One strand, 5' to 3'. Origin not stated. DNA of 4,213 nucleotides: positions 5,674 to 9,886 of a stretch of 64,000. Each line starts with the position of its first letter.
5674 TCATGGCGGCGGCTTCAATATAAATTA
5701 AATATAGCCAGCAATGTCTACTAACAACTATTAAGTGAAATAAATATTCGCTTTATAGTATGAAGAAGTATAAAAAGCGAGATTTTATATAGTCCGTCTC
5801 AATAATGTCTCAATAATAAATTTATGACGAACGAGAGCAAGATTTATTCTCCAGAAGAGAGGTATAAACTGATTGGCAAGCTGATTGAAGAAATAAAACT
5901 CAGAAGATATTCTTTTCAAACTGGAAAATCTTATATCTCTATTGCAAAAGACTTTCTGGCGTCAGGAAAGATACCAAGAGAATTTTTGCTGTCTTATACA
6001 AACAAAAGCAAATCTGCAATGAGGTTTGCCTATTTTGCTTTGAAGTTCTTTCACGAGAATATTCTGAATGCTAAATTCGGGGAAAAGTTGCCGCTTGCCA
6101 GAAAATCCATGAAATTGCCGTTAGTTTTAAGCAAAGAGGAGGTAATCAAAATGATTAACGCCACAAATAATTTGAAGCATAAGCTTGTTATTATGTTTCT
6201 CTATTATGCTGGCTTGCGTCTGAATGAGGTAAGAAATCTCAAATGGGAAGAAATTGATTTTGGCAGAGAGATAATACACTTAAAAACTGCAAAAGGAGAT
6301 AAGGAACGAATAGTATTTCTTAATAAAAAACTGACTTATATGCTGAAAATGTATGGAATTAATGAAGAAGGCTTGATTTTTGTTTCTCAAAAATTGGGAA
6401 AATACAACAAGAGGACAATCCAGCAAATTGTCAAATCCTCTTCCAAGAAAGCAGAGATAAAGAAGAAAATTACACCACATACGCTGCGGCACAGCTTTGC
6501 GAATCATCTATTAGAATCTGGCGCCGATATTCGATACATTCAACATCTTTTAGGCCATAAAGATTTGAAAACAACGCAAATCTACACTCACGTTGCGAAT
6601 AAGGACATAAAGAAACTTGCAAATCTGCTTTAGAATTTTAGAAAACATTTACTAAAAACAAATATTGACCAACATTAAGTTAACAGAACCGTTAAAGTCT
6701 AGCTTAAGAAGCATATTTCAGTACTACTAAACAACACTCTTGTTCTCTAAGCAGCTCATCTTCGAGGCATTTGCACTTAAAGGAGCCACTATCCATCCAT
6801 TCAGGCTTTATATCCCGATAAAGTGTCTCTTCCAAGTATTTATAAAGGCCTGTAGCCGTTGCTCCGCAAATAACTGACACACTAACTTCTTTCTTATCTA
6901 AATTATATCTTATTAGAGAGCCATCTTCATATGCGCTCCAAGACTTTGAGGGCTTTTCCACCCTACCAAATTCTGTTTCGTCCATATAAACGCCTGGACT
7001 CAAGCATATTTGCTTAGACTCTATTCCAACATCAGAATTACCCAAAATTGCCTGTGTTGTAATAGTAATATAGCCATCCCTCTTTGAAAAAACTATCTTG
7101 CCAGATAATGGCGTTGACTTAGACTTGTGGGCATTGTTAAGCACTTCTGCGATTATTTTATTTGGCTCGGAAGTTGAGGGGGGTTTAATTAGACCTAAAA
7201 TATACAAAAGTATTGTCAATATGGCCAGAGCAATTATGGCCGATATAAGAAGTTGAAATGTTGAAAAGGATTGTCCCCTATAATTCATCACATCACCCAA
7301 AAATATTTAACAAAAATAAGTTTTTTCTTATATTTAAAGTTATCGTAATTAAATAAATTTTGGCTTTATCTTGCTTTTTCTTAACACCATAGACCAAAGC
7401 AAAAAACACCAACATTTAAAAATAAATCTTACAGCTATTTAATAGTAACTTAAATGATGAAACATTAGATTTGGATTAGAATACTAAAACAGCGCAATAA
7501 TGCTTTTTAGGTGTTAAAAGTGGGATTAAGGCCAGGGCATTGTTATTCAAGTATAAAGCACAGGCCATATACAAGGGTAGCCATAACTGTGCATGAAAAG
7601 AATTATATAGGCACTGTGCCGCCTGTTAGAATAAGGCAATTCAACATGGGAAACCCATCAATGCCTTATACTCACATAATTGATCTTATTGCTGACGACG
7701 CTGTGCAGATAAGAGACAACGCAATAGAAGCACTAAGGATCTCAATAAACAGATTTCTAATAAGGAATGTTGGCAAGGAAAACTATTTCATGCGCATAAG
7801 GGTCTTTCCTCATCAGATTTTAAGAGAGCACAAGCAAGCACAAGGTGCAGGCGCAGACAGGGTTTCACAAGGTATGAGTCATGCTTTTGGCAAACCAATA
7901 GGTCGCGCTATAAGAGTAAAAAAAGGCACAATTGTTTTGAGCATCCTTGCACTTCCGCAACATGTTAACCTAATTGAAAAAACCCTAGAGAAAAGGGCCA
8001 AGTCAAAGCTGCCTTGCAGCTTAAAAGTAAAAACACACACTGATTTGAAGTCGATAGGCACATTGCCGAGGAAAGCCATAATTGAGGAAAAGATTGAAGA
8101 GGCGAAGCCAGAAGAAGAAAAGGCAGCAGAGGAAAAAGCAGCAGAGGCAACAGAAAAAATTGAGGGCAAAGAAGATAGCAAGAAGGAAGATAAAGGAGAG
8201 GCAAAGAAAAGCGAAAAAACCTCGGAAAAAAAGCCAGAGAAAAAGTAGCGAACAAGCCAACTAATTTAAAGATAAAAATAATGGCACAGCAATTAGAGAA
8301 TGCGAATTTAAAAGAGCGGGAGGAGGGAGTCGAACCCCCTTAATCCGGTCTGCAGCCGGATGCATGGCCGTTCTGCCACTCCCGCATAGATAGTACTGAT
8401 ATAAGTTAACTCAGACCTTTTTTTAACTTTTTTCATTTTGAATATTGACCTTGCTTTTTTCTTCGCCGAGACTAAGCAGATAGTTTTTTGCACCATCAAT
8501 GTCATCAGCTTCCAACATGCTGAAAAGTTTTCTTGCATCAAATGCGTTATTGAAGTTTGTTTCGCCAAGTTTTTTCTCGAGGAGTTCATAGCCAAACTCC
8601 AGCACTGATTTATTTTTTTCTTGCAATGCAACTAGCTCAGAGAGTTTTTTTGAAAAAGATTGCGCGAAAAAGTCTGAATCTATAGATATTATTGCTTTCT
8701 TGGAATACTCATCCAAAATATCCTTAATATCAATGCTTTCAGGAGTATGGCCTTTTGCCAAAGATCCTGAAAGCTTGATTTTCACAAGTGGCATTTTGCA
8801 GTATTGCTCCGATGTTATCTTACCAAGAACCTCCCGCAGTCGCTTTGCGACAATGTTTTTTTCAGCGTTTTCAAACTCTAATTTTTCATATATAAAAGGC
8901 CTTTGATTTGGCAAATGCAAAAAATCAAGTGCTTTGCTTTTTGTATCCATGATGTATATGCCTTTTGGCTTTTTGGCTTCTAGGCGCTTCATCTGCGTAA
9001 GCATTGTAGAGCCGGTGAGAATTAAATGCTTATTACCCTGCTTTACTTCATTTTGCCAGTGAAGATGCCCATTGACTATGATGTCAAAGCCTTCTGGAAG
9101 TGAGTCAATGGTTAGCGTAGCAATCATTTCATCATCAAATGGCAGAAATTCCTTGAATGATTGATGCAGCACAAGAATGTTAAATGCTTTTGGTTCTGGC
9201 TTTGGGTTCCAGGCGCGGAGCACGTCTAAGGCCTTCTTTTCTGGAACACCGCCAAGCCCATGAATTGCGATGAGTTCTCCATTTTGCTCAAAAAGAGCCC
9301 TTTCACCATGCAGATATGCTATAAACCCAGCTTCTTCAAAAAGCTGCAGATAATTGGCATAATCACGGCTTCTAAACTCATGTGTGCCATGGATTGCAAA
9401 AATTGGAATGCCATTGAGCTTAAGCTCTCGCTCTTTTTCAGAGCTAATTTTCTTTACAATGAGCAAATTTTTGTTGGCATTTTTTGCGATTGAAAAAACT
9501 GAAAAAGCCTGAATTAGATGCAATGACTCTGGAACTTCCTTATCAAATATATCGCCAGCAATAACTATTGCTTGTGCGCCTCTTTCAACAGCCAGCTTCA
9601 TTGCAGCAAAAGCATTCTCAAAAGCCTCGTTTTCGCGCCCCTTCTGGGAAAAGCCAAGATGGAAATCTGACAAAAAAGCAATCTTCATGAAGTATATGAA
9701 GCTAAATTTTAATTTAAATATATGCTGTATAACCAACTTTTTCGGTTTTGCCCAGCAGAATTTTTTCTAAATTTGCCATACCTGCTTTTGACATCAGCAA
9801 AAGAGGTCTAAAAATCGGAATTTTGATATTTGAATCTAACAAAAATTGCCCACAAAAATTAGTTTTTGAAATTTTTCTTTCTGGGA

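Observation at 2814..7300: Accessory-looking patch between alaS and rpl10e/tRNA-Cys carrying mobile-element hallmarks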

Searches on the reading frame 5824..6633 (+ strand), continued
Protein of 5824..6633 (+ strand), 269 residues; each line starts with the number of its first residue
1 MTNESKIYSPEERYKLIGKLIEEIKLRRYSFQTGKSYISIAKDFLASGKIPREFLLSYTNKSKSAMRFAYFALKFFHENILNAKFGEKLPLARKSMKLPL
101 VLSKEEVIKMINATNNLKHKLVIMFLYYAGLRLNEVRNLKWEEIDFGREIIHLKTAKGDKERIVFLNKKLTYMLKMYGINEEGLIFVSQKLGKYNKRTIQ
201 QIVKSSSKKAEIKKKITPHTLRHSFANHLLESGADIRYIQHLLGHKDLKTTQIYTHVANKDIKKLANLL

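Call 95: find_related_loci(query=window:5824-6633:+, collection=viral_contigs, flank=6000)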
Query window:5824-6633:+ (269 aa) in viral_contigs; peptide patterns used: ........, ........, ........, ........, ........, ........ (x = any residue, [..] = any of these).
29 stretches matched a pattern; 1 encode a relative of the query (tblastn E <= 1e-3); 1 distinct loci.
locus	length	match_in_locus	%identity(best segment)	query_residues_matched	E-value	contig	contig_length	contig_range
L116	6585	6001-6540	33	87-269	7e-16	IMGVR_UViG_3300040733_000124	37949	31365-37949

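Call 99: search_protein_families(library=phrogs, max_evalue=0.01, proteins=[window:5824-6633:+])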
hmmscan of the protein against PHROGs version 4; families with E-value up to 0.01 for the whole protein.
window:5824-6633:+ (269 aa): 7 families
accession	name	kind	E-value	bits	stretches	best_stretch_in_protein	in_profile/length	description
phrog_216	-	integration and excision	1.4e-43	150.2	1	58-267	18-234/301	integrase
phrog_1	-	integration and excision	1.3e-42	147.9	1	63-267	237-445/611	integrase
phrog_7685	-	integration and excision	1.8e-16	61.5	1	150-269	119-235/240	integrase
phrog_7269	-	integration and excision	1.9e-10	41.5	1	198-263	12-75/89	integrase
phrog_23271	-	unknown function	4.2e-06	27.6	1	215-259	8-52/67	-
phrog_5830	-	integration and excision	0.0011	19.2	1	100-185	110-196/318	integrase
phrog_35951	-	unknown function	0.0017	19.8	1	203-262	9-67/97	-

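Call 110: find_encoding_contigs(protein=P0040, flank=7000, max_places=2)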
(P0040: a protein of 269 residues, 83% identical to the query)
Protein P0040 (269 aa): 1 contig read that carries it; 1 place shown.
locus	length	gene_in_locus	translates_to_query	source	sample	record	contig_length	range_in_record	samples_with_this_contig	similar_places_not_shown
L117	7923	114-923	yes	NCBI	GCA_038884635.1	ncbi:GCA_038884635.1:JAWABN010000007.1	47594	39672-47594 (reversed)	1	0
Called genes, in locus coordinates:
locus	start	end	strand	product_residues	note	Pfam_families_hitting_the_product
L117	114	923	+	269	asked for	PF00589:Phage_integrase, PF22823:MrpR_C_cat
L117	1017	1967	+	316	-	PF00890:FAD_binding_2 (faint), PF01134:GIDA (faint), PF01266:DAO (faint), PF01946:Thi4 (weak), PF03486:HI0933_like (faint), PF07992:Pyr_redox_2, PF13738:Pyr_redox_3, PF00070:Pyr_redox, +1 more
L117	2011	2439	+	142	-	PF01951:Archease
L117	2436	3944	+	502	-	PF01139:RtcB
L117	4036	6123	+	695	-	PF00069:Pkinase, PF03109:ABC1 (weak), PF07714:PK_Tyr_Ser-Thr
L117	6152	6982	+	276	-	PF01261:AP_endonuc_2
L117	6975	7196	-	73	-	-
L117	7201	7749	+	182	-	-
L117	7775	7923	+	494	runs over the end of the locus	PF02789:Peptidase_M17_N, PF00883:Peptidase_M17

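Call 115: search_solved_structures(query=window:5824-6633:+, max_evalue=1e-30, show_alignments=3)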
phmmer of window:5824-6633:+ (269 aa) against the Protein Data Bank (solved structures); distinct sequences matched with E-value up to 1e-30: 3.
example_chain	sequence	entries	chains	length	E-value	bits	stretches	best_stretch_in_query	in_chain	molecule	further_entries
4a8e_A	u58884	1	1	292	5.8e-37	130.9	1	66-265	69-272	PROBABLE TYROSINE RECOMBINASE XERC-LIKE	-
5hxy_A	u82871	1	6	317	1.6e-36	129.5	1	52-263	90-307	Tyrosine recombinase XerA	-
2a3v_A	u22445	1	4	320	6.3e-33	117.7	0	194-261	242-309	site-specific recombinase IntI4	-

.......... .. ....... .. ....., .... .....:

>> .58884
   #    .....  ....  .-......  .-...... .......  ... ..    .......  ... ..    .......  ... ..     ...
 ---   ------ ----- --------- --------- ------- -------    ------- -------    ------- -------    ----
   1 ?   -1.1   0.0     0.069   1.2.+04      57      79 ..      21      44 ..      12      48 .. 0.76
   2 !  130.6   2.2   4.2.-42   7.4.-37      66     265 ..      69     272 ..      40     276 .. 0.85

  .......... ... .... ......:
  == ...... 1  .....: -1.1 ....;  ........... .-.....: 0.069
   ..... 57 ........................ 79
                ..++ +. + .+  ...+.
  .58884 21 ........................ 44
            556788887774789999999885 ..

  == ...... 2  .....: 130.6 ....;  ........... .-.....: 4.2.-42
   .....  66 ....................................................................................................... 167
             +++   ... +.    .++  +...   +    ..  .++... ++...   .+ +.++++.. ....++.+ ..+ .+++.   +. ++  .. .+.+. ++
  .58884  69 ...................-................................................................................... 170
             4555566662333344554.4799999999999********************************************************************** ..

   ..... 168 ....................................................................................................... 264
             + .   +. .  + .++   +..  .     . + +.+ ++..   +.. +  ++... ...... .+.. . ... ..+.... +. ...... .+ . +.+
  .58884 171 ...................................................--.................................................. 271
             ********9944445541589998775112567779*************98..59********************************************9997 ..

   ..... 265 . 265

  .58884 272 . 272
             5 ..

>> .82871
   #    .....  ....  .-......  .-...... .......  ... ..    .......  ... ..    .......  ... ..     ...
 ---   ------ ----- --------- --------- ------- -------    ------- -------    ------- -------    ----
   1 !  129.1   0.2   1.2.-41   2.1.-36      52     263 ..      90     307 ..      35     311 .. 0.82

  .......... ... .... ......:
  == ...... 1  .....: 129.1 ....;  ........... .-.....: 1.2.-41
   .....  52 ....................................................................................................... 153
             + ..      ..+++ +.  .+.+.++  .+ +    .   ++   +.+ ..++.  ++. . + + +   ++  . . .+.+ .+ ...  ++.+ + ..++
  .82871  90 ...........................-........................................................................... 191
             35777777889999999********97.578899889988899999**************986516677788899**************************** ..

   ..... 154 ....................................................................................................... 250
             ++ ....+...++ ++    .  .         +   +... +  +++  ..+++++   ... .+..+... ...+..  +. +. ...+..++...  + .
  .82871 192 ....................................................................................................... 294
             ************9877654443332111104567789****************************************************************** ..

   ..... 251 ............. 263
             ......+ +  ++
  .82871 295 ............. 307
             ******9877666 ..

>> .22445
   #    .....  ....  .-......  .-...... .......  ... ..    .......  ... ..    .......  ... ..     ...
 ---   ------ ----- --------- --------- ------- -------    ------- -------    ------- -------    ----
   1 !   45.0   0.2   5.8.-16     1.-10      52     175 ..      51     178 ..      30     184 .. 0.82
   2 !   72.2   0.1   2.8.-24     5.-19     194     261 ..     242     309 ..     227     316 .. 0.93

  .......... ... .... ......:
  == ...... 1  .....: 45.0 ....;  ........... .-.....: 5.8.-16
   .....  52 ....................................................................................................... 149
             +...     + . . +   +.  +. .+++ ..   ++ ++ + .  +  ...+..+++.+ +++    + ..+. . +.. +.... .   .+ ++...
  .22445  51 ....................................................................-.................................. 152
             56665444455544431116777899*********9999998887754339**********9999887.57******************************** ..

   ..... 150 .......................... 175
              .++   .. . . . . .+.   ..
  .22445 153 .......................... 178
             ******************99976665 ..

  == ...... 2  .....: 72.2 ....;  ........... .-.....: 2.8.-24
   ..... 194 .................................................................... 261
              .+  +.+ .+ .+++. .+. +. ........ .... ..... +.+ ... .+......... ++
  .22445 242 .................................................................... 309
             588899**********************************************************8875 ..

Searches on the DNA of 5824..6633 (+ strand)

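Call 41: search_rna_families(sources=[L095, L096, L097], threshold=gathering)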
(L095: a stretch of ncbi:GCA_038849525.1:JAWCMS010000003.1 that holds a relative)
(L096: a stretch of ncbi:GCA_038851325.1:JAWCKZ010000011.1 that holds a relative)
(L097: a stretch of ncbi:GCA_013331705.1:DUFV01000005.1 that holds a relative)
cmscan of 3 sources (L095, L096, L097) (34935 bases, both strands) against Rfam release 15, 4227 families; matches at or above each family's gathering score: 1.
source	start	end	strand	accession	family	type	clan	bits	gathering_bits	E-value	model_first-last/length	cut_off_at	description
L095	7220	7394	+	RF00005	tRNA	Gene; tRNA;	CL00001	41.8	29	9.8e-06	1-71/71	no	tRNA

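Call 67: search_rna_families(source=L096, start=2600, end=2860, threshold=evalue, max_evalue=10, show_alignments=1)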
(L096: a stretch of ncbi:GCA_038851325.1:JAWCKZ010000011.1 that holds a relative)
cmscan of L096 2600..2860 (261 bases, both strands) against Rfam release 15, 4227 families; matches with E-value up to 10: 3.
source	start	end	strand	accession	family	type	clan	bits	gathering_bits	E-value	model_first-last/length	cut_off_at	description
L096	2617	2727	-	RF02821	V_IGR5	Gene; sRNA;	-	14.5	75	9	1-114/114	no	Vibrio RNA IGR5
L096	2671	2690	+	RF01762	whalefall-1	Gene; sRNA;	-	12.8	37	1.2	25-44/56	no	Whalefall-1 RNA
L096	2658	2705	+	RF01122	sR39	Gene; snRNA; snoRNA; CD-box;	-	8.7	50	8.6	1-56/56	no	Small nucleolar RNA sR39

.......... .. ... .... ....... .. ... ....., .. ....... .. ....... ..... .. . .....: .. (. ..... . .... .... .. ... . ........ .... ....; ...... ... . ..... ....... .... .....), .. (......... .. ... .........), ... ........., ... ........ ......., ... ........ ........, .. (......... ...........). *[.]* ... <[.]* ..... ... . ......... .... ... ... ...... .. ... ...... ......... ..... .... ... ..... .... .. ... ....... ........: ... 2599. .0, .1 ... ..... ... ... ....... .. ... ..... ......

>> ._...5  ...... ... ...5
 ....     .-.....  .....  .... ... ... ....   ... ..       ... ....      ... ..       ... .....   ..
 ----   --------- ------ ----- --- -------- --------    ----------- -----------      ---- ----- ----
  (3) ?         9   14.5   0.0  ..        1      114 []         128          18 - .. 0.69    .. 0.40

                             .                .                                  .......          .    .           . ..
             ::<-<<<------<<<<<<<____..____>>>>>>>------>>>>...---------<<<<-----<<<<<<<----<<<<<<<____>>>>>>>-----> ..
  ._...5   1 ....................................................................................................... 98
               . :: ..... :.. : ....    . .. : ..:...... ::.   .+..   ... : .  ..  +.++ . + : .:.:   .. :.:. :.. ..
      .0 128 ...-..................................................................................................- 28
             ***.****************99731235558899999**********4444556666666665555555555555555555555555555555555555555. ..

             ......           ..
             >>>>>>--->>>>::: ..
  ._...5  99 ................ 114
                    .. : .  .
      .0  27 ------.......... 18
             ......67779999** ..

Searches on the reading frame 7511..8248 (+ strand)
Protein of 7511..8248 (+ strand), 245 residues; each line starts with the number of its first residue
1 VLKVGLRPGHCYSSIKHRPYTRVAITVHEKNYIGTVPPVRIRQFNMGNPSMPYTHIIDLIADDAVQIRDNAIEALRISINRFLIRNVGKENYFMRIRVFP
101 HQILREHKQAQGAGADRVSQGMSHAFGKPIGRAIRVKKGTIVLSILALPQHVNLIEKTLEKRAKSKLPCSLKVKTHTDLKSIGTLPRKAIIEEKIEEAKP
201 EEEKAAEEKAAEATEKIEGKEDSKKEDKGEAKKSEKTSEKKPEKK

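Call 9: search_protein_families(library=pfam, max_evalue=0.1, proteins=[window:7511-8248:+])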
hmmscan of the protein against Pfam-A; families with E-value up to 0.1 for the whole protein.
window:7511-8248:+ (245 aa): 2 families
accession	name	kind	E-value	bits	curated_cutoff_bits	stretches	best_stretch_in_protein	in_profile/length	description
PF00252.24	Ribosomal_L16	-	3.2e-24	85.8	27.9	1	27-173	8-131/132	Ribosomal protein L16p/L10e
PF23957.1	DUF7286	-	0.044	12.6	27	1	104-224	767-884/1000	Family of unknown function (DUF7286)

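Call 10: search_protein_families(library=ncbifam, max_evalue=0.1, proteins=[window:7511-8248:+])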
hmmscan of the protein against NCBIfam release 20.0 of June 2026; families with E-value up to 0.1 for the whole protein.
window:7511-8248:+ (245 aa): 6 families
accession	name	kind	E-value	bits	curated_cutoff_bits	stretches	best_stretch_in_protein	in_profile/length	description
NF003239.0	PRK04199.1-4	equivalog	6e-55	185.3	91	1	6-176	3-164/172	50S ribosomal protein L16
NF003238.0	PRK04199.1-3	equivalog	1.3e-50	171.5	269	1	7-178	4-167/172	50S ribosomal protein L16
TIGR00279.1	uL16_euk_arch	equivalog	9.3e-49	165.4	223.55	1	6-173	3-162/172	50S ribosomal protein L16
NF003236.0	PRK04199.1-1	equivalog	8e-48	162.1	233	1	6-176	3-165/174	50S ribosomal protein L16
NF003237.0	PRK04199.1-2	equivalog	5.1e-39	133.7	295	1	7-172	4-161/181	50S ribosomal protein L16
NF003241.0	PRK04199.1-6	equivalog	1.2e-38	132.7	284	1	8-174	5-168/176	50S ribosomal protein L16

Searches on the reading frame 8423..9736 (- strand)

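Call 9: search_protein_families(library=pfam, max_evalue=0.1, proteins=[window:8423-9736:-])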
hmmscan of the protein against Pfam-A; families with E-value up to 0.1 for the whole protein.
window:8423-9736:- (437 aa): 2 families
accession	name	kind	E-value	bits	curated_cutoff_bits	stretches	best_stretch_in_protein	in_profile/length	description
PF00149.33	Metallophos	-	1.2e-09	39.3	21.5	1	17-227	1-190/191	Calcineurin-like phosphoesterase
PF12850.12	Metallophos_2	-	5.6e-07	30.1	27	1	17-122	1-91/154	Calcineurin-like phosphoesterase superfamily domain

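Call 10: search_protein_families(library=ncbifam, max_evalue=0.1, proteins=[window:8423-9736:-])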
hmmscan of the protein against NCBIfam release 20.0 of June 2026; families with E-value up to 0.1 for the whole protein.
window:8423-9736:- (437 aa): 12 families
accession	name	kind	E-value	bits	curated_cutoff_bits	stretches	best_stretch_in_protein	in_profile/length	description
NF041031.1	Mre11_Sulfo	equivalog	2.1e-25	89.8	500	1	19-329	2-291/374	DNA double-strand break repair protein Mre11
NF041029.1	Mre11_Pyroc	equivalog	4.1e-16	58.8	600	2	17-89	1-76/438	DNA double-strand break repair protein Mre11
NF041030.1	Mre11_Halo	equivalog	9.4e-13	48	550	2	103-302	70-257/361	DNA double-strand break repair protein Mre11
TIGR00583.1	mre11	equivalog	7.5e-11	41.6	434.6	1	17-292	4-309/405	DNA repair protein (mre11)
NF008206.2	PRK10966.1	equivalog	8.5e-07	28.4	450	1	17-73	1-59/380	exonuclease subunit SbcD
TIGR00619.1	sbcd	subfamily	2e-06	27.8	77.65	1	17-83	1-69/252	exonuclease subunit SbcD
TIGR00040.1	yfcE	subfamily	1e-05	25.7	56.25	1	17-122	1-91/158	YfcE family phosphodiesterase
NF041754.1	sbcd_Bac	equivalog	0.0016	17.7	750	0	17-89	1-76/390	exonuclease subunit SbcD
NF006988.0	PRK09453.1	equivalog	0.004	17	117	0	216-265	118-162/183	phosphodiesterase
TIGR03729.1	acc_ester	subfamily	0.0095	15.4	148.25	1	18-79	1-57/239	putative phosphoesterase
NF053625.1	SerKinSerKArch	equivalog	0.029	13.5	380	1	292-324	27-59/244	ADP-dependent L-serine kinase SerK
NF003743.0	PRK05340.1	equivalog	0.035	13.3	134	1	17-121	2-83/242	UDP-2,3-diacylglucosamine diphosphatase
